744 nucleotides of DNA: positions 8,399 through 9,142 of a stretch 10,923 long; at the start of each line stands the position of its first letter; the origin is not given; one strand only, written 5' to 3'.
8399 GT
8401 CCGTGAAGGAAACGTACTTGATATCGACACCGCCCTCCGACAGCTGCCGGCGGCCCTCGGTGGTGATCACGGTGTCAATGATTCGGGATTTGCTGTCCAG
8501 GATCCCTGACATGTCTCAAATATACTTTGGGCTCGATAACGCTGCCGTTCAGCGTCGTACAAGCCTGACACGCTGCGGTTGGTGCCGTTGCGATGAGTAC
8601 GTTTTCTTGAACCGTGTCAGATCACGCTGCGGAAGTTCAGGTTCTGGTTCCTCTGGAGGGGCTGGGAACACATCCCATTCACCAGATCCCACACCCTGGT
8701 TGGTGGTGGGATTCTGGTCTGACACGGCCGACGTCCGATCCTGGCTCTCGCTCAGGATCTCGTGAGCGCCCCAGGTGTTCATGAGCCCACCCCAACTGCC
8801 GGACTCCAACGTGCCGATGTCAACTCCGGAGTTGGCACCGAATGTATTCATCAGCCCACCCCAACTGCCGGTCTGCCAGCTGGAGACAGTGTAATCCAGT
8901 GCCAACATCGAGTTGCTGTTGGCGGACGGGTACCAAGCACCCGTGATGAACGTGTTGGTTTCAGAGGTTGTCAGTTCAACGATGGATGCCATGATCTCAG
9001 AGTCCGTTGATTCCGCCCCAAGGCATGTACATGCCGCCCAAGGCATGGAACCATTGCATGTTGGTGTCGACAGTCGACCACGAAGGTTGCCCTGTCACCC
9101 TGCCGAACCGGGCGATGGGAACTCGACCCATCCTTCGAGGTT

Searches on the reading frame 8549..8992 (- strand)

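Call 4: search_protein_families(library=phrogs, proteins=[window:8549-8992:-], max_evalue=0.01)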
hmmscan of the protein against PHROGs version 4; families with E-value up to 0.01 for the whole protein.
window:8549-8992:- (147 aa): 0 families

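Call 5: search_protein_families(library=pfam, proteins=[window:8549-8992:-], max_evalue=0.01)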
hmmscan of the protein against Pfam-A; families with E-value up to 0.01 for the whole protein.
window:8549-8992:- (147 aa): 0 families

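Call 78: search_protein_families(library=ncbifam, proteins=[window:8549-8992:-], max_evalue=1)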
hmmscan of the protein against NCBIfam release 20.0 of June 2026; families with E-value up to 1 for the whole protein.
window:8549-8992:- (147 aa): 1 family
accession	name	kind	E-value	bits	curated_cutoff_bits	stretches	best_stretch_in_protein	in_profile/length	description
NF033215.1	BlpC_Streptocco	equivalog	0.17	11.7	70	1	2-21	8-27/51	quorum-sensing system pheromone BlpC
